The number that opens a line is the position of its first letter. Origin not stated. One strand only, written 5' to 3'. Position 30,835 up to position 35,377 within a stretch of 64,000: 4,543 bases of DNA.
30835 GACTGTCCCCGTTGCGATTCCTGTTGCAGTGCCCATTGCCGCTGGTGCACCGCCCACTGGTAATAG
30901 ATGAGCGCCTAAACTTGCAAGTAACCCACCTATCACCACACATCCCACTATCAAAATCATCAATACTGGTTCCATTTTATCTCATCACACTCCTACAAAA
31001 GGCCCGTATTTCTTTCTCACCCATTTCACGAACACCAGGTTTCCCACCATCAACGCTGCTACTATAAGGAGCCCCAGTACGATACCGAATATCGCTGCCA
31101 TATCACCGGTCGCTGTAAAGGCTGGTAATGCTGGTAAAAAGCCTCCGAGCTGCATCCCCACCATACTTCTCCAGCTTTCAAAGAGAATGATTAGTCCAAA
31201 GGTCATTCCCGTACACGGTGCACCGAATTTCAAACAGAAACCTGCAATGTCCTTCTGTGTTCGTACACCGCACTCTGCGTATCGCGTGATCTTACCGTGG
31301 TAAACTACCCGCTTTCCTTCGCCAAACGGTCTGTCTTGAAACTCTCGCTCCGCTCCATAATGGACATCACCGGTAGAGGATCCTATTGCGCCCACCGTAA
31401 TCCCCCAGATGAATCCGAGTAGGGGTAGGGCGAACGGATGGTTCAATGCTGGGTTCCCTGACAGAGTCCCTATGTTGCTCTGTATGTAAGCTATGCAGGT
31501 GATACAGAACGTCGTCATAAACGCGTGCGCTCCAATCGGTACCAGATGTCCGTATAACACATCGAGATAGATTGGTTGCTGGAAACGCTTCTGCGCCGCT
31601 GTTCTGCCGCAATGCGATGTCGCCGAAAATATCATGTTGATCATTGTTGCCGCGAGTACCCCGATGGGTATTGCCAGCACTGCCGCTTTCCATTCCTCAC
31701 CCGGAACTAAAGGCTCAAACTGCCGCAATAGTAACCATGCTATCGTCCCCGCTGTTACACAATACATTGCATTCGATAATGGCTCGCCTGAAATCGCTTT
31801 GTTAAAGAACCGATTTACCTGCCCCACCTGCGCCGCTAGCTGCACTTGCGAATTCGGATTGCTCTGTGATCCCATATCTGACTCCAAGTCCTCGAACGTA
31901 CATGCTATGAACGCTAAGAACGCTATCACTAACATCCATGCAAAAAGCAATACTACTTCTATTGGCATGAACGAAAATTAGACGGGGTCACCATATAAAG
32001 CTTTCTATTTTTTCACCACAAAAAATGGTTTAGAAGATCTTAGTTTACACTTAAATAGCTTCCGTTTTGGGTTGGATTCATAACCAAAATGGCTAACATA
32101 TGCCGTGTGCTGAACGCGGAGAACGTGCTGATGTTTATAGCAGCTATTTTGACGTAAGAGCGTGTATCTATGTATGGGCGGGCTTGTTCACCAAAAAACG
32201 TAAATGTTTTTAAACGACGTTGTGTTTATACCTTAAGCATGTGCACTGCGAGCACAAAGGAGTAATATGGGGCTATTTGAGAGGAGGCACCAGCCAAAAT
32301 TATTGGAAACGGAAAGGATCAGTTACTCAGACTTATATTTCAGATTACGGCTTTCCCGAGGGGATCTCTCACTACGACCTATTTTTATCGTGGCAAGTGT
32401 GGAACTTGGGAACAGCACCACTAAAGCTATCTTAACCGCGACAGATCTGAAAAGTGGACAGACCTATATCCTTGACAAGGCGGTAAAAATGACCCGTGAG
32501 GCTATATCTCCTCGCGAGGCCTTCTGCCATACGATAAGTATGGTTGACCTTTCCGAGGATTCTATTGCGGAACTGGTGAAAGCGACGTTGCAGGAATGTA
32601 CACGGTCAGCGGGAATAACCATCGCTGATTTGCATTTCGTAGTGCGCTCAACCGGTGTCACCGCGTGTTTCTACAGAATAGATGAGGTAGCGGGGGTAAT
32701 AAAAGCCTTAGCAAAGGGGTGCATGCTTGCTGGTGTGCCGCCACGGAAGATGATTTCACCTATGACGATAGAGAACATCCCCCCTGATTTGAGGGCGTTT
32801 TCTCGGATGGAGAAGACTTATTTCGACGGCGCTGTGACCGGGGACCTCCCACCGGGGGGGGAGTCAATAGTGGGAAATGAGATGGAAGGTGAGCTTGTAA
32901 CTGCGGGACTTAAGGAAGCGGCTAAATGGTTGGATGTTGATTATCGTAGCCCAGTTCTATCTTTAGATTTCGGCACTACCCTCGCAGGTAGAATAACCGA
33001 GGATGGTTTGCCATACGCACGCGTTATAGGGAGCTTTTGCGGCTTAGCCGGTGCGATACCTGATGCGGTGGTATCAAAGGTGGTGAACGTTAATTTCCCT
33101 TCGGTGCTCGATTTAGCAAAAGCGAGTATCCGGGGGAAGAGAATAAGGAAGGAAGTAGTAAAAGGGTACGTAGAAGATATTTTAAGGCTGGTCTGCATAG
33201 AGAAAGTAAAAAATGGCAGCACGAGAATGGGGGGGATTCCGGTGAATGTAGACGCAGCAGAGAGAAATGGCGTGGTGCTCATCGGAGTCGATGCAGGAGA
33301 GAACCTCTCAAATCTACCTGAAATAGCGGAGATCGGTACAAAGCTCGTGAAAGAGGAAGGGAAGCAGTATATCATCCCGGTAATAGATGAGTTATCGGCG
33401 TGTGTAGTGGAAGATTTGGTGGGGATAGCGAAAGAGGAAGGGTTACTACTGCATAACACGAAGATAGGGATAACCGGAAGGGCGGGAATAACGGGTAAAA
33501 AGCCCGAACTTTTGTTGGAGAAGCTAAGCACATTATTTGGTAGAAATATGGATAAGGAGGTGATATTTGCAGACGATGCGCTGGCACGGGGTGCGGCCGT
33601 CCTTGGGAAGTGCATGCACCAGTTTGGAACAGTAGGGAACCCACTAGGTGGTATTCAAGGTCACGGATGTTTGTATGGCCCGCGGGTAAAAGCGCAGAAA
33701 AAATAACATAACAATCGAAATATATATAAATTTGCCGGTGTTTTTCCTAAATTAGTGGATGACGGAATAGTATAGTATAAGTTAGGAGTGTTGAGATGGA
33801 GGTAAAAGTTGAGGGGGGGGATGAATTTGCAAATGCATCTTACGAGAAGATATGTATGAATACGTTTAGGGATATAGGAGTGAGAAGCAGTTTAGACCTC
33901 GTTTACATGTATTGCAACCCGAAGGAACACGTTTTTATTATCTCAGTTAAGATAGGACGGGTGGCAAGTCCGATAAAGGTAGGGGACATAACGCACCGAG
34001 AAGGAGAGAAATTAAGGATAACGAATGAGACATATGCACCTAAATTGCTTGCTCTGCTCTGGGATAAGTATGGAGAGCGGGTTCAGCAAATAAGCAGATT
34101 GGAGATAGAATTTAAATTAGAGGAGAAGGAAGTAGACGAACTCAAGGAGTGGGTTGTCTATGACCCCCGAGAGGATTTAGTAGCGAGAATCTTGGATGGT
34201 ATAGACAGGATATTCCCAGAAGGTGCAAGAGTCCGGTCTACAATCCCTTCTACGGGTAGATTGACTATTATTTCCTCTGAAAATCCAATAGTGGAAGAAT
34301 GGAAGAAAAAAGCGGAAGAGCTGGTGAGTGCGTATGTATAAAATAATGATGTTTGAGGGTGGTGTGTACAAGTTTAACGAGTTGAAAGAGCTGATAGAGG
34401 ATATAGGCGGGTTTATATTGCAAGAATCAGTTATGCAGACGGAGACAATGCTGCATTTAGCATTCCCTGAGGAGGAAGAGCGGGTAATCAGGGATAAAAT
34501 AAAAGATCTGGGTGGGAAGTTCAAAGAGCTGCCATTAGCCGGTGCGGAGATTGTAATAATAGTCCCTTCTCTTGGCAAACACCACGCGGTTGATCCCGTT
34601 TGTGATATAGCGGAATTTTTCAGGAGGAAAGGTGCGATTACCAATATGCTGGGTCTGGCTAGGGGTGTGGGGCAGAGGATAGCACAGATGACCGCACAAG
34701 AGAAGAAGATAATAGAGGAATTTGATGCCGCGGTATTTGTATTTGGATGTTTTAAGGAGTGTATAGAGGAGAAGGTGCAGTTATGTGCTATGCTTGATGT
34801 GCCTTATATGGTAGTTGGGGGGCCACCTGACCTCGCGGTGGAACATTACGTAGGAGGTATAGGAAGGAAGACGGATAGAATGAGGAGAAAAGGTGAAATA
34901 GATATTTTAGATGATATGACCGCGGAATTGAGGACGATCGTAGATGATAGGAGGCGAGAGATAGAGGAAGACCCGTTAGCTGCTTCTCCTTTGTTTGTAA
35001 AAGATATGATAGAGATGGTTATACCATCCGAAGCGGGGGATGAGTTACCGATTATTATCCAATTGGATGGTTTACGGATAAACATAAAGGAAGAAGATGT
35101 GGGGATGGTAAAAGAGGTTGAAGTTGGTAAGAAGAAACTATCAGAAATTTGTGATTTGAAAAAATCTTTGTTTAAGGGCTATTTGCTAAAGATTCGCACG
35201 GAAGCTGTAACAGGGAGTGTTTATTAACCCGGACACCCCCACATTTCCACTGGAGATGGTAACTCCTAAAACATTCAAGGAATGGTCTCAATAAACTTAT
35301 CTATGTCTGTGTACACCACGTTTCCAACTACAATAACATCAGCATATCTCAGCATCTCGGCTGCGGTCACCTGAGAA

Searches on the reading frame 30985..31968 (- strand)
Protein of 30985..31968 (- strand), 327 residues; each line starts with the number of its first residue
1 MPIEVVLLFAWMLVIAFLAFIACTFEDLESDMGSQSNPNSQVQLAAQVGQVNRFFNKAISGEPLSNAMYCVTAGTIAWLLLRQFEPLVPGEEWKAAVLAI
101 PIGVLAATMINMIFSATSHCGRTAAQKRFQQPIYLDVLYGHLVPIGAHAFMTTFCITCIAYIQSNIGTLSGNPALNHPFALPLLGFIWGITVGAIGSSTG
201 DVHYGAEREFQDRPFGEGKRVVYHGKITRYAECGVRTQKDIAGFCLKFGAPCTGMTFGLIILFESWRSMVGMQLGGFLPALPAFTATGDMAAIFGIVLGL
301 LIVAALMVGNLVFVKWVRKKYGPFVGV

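Call 8: search_protein_families(library=pfam, proteins=[window:30985-31968:-], max_evalue=0.001)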
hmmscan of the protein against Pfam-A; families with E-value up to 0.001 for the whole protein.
window:30985-31968:- (327 aa): 1 family
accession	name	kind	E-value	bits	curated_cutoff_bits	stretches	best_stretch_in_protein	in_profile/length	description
PF04206.17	MtrE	-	9.8e-100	333.8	26.6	1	14-310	6-271/271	Tetrahydromethanopterin S-methyltransferase, subunit E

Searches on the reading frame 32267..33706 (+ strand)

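Call 8: search_protein_families(library=pfam, proteins=[window:32267-33706:+], max_evalue=0.001)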
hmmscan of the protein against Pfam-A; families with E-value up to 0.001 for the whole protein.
window:32267-33706:+ (479 aa): 1 family
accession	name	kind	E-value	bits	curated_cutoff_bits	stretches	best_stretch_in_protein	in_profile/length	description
PF09887.15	DUF2114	-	1.4e-160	535.1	25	1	39-477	2-449/449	Uncharacterized protein conserved in archaea (DUF2114)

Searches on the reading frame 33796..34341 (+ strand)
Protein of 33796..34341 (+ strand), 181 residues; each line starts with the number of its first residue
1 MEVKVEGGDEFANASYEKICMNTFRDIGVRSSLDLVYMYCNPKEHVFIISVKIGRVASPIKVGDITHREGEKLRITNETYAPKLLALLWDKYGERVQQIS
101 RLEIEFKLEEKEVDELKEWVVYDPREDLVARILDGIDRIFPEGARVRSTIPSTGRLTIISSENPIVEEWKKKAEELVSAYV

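Call 88: search_protein_families(library=pfam, proteins=[window:33796-34341:+], max_evalue=0.00001)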
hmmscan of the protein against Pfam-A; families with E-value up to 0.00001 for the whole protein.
window:33796-34341:+ (181 aa): 1 family
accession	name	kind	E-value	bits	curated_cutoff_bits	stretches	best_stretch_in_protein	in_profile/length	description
PF09886.14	DUF2113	-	1e-42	146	27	1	4-176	2-178/183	Uncharacterized protein conserved in archaea (DUF2113)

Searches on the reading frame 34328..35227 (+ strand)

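Call 88: search_protein_families(library=pfam, proteins=[window:34328-35227:+], max_evalue=0.00001)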
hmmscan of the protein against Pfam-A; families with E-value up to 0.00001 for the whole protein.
window:34328-35227:+ (299 aa): 1 family
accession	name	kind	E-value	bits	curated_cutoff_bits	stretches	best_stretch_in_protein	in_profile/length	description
PF04609.17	MCR_C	-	2.8e-86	289.4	25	1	4-255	1-261/271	Methyl-coenzyme M reductase operon protein C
